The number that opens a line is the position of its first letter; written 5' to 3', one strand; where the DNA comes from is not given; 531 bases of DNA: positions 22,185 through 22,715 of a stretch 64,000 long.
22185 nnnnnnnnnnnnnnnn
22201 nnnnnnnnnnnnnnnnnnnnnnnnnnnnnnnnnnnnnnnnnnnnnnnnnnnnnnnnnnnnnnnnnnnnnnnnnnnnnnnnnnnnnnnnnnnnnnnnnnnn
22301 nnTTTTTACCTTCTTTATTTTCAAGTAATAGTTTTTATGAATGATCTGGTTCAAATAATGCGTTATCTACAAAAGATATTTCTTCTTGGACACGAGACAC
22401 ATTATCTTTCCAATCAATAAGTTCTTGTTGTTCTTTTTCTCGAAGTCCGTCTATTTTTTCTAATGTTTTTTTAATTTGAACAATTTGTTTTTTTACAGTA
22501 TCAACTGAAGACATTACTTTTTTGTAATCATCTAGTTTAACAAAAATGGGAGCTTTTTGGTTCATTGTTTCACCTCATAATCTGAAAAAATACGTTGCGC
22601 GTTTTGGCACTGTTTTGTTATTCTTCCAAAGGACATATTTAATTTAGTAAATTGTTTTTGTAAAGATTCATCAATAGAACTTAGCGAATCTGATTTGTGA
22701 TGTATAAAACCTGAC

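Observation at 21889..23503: Three-gene operon of paralogous coiled-coil proteins, the first carrying a long disordered region studded with P(S/T)F motifs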

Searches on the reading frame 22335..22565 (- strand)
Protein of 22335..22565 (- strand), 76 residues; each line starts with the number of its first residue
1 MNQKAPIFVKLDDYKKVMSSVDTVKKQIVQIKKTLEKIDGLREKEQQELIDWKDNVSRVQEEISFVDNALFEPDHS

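Call 3: search_protein_families(library=pfam, proteins=[window:22335-22565:-], max_evalue=1)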
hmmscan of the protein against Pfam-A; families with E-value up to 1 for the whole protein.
window:22335-22565:- (76 aa): 11 families
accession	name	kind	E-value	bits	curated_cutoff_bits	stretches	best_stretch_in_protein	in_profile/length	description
PF06810.17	Phage_scaffold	-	0.0086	16.5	35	1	6-56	28-79/170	Phage capsid assembly scaffolding protein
PF12699.13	phiKZ_IP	-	0.0089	15.7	27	1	14-48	120-155/387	phiKZ-like phage internal head proteins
PF04048.20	Sec8_N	-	0.011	16.1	26.8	1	13-67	73-127/142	Exocyst complex component Sec8 N-terminal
PF06419.17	COG6_N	-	0.02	15.4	27.4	1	11-64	25-78/114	Conserved oligomeric complex COG6, N-terminal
PF23735.1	KIF9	-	0.021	15.4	31.9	1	3-49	23-69/140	Kinesin-like protein KIF9 domain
PF05377.16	FlaC_arch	-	0.034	15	27.8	1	15-39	10-34/55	Flagella accessory protein C (FlaC)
PF07889.17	DUF1664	-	0.046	14.2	34.6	1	16-70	56-110/124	Protein of unknown function (DUF1664)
PF10157.14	BORCS6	-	0.054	14.1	35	1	10-39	72-101/101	BLOC-1-related complex sub-unit 6 C-terminal helix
PF18572.7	T6PP_N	-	0.066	13.6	25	1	11-30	2-21/99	Trehalose-6-phosphate phosphatase N-terminal helical bundle domain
PF04977.20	DivIC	-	0.093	13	28.9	1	19-61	17-59/80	Septum formation initiator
PF04714.18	BCL_N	-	0.69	10.3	25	1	12-34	14-39/49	BCL7, N-terminal conserver region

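Call 4: search_protein_families(library=ncbifam, proteins=[window:22335-22565:-], max_evalue=1)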
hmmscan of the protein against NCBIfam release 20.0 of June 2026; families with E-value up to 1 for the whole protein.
window:22335-22565:- (76 aa): 4 families
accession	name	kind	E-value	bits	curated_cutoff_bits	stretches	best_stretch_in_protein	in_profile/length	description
NF010342.0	PRK13768.1-5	equivalog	0.0035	17.3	414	1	19-72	153-205/255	GTPase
TIGR02169.1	SMC_prok_A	equivalog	0.0071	14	729.4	1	10-64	433-487/1165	chromosome segregation protein SMC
NF006392.0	PRK08641.1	equivalog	0.024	13.2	855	1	6-67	447-506/593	succinate dehydrogenase flavoprotein subunit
NF008644.1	PRK11637.1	equivalog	0.028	13.4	270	1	11-64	150-207/385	murein hydrolase activator EnvC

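Call 8: find_homologous_proteins(query=window:22335-22565:-, max_evalue=0.01)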
Query window:22335-22565:- (76 aa): 4 proteins with E <= 0.01 among 4 candidates.
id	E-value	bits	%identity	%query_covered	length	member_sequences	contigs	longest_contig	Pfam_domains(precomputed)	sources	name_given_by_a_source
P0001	1.1e-40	154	100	100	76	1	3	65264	-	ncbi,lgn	ncbi:MAG: hypothetical protein ACOCQQ_00105 [Candidatus Nanoarchaeia archaeon]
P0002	2.9e-31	124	80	100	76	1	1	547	-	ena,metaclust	metaclust:\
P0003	1.3e-30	122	77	99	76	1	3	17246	-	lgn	-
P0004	1.5e-28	116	73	99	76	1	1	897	-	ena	-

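Call 9: find_encoding_contigs(protein=P0003, flank=8000, max_places=6)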
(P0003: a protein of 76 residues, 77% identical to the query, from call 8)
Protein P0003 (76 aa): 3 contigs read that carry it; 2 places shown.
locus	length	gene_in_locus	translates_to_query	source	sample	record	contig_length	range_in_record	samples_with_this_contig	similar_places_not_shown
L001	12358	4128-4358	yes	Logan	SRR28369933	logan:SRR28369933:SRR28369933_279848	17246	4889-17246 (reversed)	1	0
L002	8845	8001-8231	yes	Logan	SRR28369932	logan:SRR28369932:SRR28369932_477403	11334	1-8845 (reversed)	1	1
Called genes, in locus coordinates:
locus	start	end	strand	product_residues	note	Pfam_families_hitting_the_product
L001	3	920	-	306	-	?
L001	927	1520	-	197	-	PF27325:MJ0538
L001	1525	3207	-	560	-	-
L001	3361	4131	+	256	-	-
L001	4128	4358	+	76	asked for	-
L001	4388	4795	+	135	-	-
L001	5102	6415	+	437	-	PF00753:Lactamase_B (faint), PF12706:Lactamase_B_2, PF22505:RNase_J_b_CASP, PF07521:RMMBL (weak)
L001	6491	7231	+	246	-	PF00705:PCNA_N, PF02747:PCNA_C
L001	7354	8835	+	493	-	PF22025:ThiI_fer, PF02926:THUMP, PF02568:ThiI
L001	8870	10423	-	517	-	PF03321:GH3, PF23571:GH3_M, PF23572:GH3_C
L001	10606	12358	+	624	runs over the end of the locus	PF00317:Ribonuc_red_lgN, PF02867:Ribonuc_red_lgC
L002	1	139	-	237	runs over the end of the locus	PF00154:RecA_N, PF08423:Rad51, PF13481:AAA_25, PF01637:ATPase_2 (weak), PF06745:ATPase, PF13479:AAA_24 (weak)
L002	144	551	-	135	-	-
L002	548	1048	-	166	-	-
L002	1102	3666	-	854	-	PF00521:DNA_topoisoIV, PF03989:DNA_gyraseA_C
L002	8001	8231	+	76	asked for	-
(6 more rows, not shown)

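Call 10: find_encoding_contigs(protein=P0001, flank=3000, max_places=6)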
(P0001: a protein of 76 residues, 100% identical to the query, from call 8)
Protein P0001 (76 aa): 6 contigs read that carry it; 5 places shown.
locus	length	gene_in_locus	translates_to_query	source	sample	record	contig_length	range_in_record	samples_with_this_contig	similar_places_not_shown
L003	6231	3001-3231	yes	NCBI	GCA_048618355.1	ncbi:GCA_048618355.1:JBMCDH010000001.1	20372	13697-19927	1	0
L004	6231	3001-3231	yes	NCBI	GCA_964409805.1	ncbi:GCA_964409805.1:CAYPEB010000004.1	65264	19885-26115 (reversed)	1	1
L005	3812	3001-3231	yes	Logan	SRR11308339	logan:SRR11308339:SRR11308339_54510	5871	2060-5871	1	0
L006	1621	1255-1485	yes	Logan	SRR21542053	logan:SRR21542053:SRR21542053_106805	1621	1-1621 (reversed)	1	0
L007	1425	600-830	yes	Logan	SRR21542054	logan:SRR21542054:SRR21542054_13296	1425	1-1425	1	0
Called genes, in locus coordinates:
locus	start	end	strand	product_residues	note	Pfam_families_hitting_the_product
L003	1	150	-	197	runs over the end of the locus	PF27325:MJ0538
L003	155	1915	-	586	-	-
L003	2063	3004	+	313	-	-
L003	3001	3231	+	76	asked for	-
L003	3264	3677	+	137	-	-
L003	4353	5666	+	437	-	PF00753:Lactamase_B (faint), PF12706:Lactamase_B_2 (weak), PF22505:RNase_J_b_CASP, PF07521:RMMBL (weak)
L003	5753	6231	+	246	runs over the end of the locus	PF00705:PCNA_N, PF02747:PCNA_C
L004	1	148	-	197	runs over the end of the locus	PF27325:MJ0538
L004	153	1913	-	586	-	-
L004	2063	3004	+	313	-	-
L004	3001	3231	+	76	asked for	-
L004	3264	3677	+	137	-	-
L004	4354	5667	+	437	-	PF00753:Lactamase_B (faint), PF12706:Lactamase_B_2 (weak), PF22505:RNase_J_b_CASP, PF07521:RMMBL (weak)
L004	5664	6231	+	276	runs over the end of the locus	PF00705:PCNA_N, PF02747:PCNA_C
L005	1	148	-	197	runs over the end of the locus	PF27325:MJ0538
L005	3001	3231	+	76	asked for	-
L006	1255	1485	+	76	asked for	-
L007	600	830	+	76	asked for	-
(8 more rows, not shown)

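Call 25: search_protein_representatives(alignment_id=A3)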
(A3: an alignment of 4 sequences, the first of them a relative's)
Query: 4 sequences, 76 profile positions. Proteins with E-value up to 0.001 (for the whole library): 1213; up to 1e-10: 57; up to 1e-30: 1. The best 150 are listed.
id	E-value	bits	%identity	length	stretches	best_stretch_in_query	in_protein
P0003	1.0e-43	163.5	-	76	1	1-76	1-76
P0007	5.3e-22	93.9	-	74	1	3-74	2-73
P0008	3.6e-19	84.8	-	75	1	1-75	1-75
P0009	5.3e-17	77.9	-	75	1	1-74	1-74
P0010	1.1e-16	76.9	-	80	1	2-73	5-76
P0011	5.1e-16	74.7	-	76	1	1-75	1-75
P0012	7.7e-16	74.1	-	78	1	5-74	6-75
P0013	1.2e-15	73.5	-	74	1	4-74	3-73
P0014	1.7e-15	73.0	-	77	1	4-75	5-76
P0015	1.5e-14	70.0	-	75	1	3-75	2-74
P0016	1.6e-14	69.9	-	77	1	4-74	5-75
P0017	1.8e-14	69.8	-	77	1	1-75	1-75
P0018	6.8e-14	67.9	-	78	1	4-75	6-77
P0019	1.5e-13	66.8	-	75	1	4-75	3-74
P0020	2.0e-13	66.4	-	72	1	6-74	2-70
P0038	1.3e-11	60.6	-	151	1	1-71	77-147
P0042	1.9e-11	60.1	-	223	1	3-72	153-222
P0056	5.5e-11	58.6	-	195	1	2-72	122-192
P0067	1.3e-10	57.4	-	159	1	3-71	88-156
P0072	2.4e-10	56.5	-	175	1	4-72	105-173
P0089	6.3e-10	55.2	-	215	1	5-72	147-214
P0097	1.1e-09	54.5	-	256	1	5-72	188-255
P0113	2.4e-09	53.4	-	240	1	3-71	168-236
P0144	1.1e-08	51.2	-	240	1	5-72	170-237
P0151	1.4e-08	50.9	-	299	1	3-75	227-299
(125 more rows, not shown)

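Call 27: search_protein_families(library=pfam, proteins=[P0038, P0042, P0056, P0072, P0097, P0113, P0144, P0151, P0010, P0020], max_evalue=0.1)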
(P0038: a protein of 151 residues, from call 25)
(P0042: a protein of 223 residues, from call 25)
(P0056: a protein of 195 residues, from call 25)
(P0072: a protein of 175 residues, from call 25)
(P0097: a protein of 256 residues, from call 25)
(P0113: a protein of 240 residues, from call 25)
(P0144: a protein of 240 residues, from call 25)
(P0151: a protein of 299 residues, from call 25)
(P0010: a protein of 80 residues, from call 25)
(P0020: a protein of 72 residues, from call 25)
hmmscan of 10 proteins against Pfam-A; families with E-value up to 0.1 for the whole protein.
P0038 (151 aa): 16 families
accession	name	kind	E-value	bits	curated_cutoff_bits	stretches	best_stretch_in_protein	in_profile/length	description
PF10368.14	YkyA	-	0.00014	22.1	28.8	1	85-145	33-97/186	Putative cell-wall binding lipoprotein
PF15960.10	DUF4763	-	0.00063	19.5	30.1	1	100-150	19-68/236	Domain of unknown function (DUF4763)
PF06419.17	COG6_N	-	0.0013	19.3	27.4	1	88-145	26-83/114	Conserved oligomeric complex COG6, N-terminal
PF13476.12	AAA_23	-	0.0017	19.5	27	1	91-146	150-200/201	AAA domain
PF05531.17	NPV_P10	-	0.0062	17.4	29.8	1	93-146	9-65/75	Nucleopolyhedrovirus P10 protein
PF03732.24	Retrotrans_gag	-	0.012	16.3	24.1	1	88-140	27-78/97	Retrotransposon gag protein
PF07889.17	DUF1664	-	0.016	15.7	34.6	1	85-146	55-117/124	Protein of unknown function (DUF1664)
PF05929.16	Phage_GPO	-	0.019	15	33.6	1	89-147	194-252/268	Phage capsid scaffolding protein (GPO) serine peptidase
PF23921.1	DUF7260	-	0.019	14.9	27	1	99-146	116-163/242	Domain of unknown function (DUF7260)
PF02353.26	CMAS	-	0.021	14.6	27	1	94-148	195-249/273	Mycolic acid cyclopropane synthetase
PF03462.23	PCRF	-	0.029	14.6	24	1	86-140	30-88/194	PCRF domain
PF03961.19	FapA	-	0.066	13.2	31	1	86-142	171-229/272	Flagellar Assembly Protein A beta solenoid domain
PF04678.18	MCU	-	0.078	13.5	30.8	1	88-145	27-84/177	Mitochondrial calcium uniporter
PF06810.17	Phage_scaffold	-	0.078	13.4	35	0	76-139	20-79/170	Phage capsid assembly scaffolding protein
PF07851.19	TMEM120A-B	-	0.083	12.6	29.8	1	79-146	21-89/324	TMEM120A/B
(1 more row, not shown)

P0042 (223 aa): 1 family
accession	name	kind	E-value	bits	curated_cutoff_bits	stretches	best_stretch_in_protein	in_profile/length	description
PF25450.1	Rab11-FIP3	-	0.039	14.7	31.9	1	138-220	26-105/125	Rab11-FIP3-like domain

P0056 (195 aa): 3 families
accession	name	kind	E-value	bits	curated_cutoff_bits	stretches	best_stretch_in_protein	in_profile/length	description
PF13851.11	GAS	-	0.0014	18.5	32.3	1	131-194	77-140/200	Growth-arrest specific micro-tubule binding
PF06419.17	COG6_N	-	0.0084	16.7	27.4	1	131-187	32-88/114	Conserved oligomeric complex COG6, N-terminal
PF18052.6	Rx_N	-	0.074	13.6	27.7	0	132-179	18-64/93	Rx N-terminal domain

P0072 (175 aa): 4 families
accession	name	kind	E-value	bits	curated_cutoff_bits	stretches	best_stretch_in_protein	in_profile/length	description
PF05531.17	NPV_P10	-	0.017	16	29.8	1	123-171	14-65/75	Nucleopolyhedrovirus P10 protein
PF10473.14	CENP-F_leu_zip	-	0.03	14.8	34.5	1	112-171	9-68/140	Leucine-rich repeats of kinetochore protein Cenp-F/LEK1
PF05266.19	DUF724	-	0.06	13.6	38.4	1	120-170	130-180/188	Protein of unknown function (DUF724)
PF07889.17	DUF1664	-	0.093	13.2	34.6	0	112-169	50-108/124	Protein of unknown function (DUF1664)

P0097 (256 aa): 5 families
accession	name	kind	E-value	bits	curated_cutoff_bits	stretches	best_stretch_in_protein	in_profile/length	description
PF04129.18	Vps52_CC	-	0.0041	17.3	26.5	1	202-253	7-58/173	Vps52/Sac2 family, coiled-coil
PF07889.17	DUF1664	-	0.0091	16.5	34.6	1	194-250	50-107/124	Protein of unknown function (DUF1664)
PF03245.18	Phage_lysis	-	0.023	15.4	25.4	1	197-246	9-58/126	Bacteriophage Rz lysis protein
PF06810.17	Phage_scaffold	-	0.033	14.6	35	1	186-241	26-77/170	Phage capsid assembly scaffolding protein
PF10157.14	BORCS6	-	0.087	13.4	35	1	193-222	72-101/101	BLOC-1-related complex sub-unit 6 C-terminal helix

P0113 (240 aa): 2 families
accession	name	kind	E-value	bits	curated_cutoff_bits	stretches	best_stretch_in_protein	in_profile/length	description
PF24164.1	TMP_N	-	0.0047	17.8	27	1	187-234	19-66/82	Tape measure protein N-terminal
PF06419.17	COG6_N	-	0.032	14.8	27.4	1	182-231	31-80/114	Conserved oligomeric complex COG6, N-terminal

P0144 (240 aa): 3 families
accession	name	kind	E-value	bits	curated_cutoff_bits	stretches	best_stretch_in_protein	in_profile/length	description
PF17107.11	SesA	-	0.022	15.4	26.3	1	172-217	14-59/122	N-terminal domain on NACHT_NTPase and P-loop NTPases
PF05335.18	DUF745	-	0.067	13.4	33.3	1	159-235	79-155/183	Protein of unknown function (DUF745)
PF16326.10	ABC_tran_CTD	-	0.088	13.5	32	0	209-235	5-31/69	ABC transporter C-terminal domain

P0151 (299 aa): 1 family
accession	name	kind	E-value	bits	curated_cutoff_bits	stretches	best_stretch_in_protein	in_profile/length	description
PF02601.20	Exonuc_VII_L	-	0.092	12.6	35.9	0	183-291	162-270/315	Exonuclease VII, large subunit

P0010 (80 aa): 10 families
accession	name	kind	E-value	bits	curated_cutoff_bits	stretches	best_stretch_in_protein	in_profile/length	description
PF09155.15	DUF1940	-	0.0033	17.9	25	1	12-71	37-90/143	Domain of unknown function (DUF1940)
PF05531.17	NPV_P10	-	0.016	16.1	29.8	1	19-74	8-66/75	Nucleopolyhedrovirus P10 protein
PF22306.1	PAV1-137_bromodom-like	-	0.016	15.6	27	1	12-66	35-89/115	PAV1-137, bromodomain-like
PF06009.19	Laminin_II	-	0.017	15.6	33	1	28-70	2-44/138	Laminin Domain II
PF11932.13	DUF3450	-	0.02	14.7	32.6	1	15-77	44-106/241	Protein of unknown function (DUF3450)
PF08651.15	DASH_Duo1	-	0.031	14.5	25.4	0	36-73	7-44/74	DASH complex subunit Duo1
PF16326.10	ABC_tran_CTD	-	0.039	14.6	32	1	16-67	9-58/69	ABC transporter C-terminal domain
PF00015.26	MCPsignal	-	0.053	13.8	34.6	1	17-73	88-144/172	Methyl-accepting chemotaxis protein (MCP) signalling domain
PF24615.2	Spectrin_Anc-1_2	-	0.065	13.9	28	0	33-72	15-56/105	Nuclear anchorage protein 1, spectrin repeat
PF10732.14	DUF2524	-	0.082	13.6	25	0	19-73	6-57/84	Protein of unknown function (DUF2524)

P0020 (72 aa): 3 families
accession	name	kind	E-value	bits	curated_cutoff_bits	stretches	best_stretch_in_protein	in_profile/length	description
PF05531.17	NPV_P10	-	0.0077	17.1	29.8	1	13-67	16-66/75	Nucleopolyhedrovirus P10 protein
PF07544.18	Med9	-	0.034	14.6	26.9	1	11-62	22-69/80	RNA polymerase II transcription mediator complex subunit 9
PF07761.17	DUF1617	-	0.092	13.3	22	1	4-58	39-94/143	Protein of unknown function (DUF1617)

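Call 28: search_solved_structures(query=A3, max_evalue=10)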
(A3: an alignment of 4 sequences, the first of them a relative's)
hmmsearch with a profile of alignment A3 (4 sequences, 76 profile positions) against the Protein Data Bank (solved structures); distinct sequences matched with E-value up to 10: 10.
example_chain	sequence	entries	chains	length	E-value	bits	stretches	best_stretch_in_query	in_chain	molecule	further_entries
7r06_A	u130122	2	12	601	0.48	13.9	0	9-45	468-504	AbiK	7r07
7z0z_A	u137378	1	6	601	0.48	13.9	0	9-45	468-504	AbiK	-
5mz6_1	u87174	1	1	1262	0.75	13.3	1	32-64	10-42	SEParase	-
4e4w_A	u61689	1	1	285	0.99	12.9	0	23-62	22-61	DNA mismatch repair protein MLH1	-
4fmn_A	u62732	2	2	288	1.1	12.8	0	23-62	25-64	DNA mismatch repair protein MLH1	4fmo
1u4q_A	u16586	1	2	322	1.7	12.2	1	26-68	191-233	Spectrin alpha chain, brain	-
9jwg_A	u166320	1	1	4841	3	11.3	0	12-63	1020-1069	Ring finger protein 213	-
9jw1_A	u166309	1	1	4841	3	11.3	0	12-63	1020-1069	Ring finger protein 213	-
8s24_A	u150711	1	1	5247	3.1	11.3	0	12-63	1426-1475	E3 ubiquitin-protein ligase RNF213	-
9g08_A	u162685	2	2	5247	3.1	11.3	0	12-63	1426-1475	E3 ubiquitin-protein ligase RNF213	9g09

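Call 32: find_homologous_proteins(query=A4, max_evalue=0.001)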
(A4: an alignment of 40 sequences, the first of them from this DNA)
Query A4 (40 sequences) (76 aa, profile of the alignment): 678 proteins with E <= 0.001 among 1150 candidates; the best 120 are listed.
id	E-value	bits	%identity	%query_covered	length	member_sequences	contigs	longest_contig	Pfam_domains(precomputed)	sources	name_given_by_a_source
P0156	1.2e-26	110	40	95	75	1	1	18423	-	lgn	-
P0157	1.3e-26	110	40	92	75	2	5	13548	-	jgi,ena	-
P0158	1.4e-26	110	39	93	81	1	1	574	-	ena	-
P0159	1.9e-26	110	41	92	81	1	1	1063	-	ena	-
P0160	2.5e-26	109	40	96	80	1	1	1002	-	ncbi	-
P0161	2.7e-26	109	40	96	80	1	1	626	-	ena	-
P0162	2.7e-26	109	34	96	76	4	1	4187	-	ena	-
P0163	2.8e-26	109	40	95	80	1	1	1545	-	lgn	-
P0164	3.1e-26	109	38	89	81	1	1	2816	-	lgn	-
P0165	3.3e-26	109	42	96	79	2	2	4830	-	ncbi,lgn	-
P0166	4.5e-26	108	36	96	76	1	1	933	-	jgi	-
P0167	1.0e-25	107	44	89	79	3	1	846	-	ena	-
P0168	1.1e-25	107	35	93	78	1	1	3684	-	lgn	-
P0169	1.2e-25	107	38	96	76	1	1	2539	-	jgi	-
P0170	1.2e-25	107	42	91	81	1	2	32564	-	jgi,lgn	-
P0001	4.5e-25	105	100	100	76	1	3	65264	-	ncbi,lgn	ncbi:MAG: hypothetical protein ACOCQQ_00105 [Candidatus Nanoarchaeia archaeon]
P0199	5.8e-25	105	39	95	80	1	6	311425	-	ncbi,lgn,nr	ncbi:hypothetical protein HYX02_07285 [Candidatus Woesearchaeota archaeon]|nr:hypothetical protein [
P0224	1.3e-24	104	36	95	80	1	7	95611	-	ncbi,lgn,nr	ncbi:hypothetical protein HYV80_04720 [Candidatus Woesearchaeota archaeon]|nr:hypothetical protein [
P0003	2.0e-24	103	77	99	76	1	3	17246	-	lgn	-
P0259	2.5e-24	103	38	93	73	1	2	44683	-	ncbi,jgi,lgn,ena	-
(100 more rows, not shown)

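Call 33: find_encoding_contigs(protein=P0199, flank=6000, max_places=2)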
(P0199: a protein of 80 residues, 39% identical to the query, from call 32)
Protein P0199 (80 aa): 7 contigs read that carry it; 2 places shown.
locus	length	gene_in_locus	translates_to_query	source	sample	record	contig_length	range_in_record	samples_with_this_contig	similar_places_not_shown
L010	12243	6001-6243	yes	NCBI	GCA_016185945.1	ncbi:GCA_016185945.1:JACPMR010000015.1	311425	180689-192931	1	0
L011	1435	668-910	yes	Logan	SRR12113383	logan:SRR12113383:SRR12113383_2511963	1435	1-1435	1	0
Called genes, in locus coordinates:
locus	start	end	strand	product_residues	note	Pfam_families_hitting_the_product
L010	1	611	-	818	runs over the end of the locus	PF00521:DNA_topoisoIV, PF03989:DNA_gyraseA_C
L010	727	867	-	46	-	-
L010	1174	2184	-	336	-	PF04079:SMC_ScpB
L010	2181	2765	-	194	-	PF27325:MJ0538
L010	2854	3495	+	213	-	PF01865:PhoU_div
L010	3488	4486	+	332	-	PF01384:PHO4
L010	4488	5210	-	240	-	-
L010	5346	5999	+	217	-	-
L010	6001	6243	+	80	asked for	-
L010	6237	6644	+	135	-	-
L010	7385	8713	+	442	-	PF00753:Lactamase_B (weak), PF12706:Lactamase_B_2 (weak), PF22505:RNase_J_b_CASP, PF07521:RMMBL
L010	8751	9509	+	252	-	PF00705:PCNA_N, PF02144:Rad1 (weak), PF04139:Rad9 (weak), PF02747:PCNA_C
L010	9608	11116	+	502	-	PF00657:Lipase_GDSL (weak), PF13472:Lipase_GDSL_2 (weak)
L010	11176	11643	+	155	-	-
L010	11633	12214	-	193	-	PF01148:CTP_transf_1 (faint)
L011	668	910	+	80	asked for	-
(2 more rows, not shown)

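Call 34: find_encoding_contigs(protein=P0224, flank=6000, max_places=2)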
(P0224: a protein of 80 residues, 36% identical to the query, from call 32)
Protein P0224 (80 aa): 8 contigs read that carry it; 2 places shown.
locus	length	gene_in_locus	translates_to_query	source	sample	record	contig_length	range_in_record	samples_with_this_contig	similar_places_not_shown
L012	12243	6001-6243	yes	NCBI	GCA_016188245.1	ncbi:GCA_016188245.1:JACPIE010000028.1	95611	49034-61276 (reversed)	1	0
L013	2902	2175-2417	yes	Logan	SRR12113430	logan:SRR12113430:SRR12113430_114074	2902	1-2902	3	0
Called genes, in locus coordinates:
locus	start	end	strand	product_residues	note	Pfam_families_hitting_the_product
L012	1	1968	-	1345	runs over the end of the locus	PF00521:DNA_topoisoIV, PF14890:Intein_splicing, PF00521:DNA_topoisoIV, PF03989:DNA_gyraseA_C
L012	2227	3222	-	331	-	PF04079:SMC_ScpB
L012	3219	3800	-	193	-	PF27325:MJ0538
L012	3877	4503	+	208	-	-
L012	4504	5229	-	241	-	-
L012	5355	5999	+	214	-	-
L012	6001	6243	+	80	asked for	-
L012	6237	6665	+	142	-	-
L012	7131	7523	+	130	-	PF10000:ACT_3, PF13840:ACT_7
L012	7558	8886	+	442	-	PF00753:Lactamase_B, PF12706:Lactamase_B_2 (weak), PF22505:RNase_J_b_CASP, PF07521:RMMBL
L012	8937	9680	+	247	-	PF00705:PCNA_N, PF04139:Rad9 (weak), PF02144:Rad1 (weak), PF02747:PCNA_C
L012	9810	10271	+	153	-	-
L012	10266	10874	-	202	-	-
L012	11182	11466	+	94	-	-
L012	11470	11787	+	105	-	-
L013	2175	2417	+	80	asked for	-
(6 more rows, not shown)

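Call 35: find_encoding_contigs(protein=P0259, flank=6000, max_places=2)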
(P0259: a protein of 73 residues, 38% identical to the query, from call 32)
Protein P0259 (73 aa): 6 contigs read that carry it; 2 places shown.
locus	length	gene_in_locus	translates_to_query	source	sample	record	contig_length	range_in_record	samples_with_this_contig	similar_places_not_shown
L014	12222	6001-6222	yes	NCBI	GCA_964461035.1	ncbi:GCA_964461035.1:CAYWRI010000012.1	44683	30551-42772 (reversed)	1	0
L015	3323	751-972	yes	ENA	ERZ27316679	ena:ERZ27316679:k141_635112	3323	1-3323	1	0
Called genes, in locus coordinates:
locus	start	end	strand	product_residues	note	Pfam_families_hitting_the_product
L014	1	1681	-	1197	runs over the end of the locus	?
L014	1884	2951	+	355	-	-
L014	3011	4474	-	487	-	PF01406:tRNA-synt_1e, PF09334:tRNA-synt_1g (faint), PF09190:DALR_2 (faint)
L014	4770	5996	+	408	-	-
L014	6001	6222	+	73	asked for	-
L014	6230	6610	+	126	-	-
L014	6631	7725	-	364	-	PF03193:RsgA_GTPase (faint), PF01926:MMR_HSR1, PF02421:FeoB_N, PF16897:MMR_HSR1_Xtn, PF02824:TGS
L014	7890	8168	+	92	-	-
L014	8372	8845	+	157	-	PF01569:PAP2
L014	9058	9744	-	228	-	-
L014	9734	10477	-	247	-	-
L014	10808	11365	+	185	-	-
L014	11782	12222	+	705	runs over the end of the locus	-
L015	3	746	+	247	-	?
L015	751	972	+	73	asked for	-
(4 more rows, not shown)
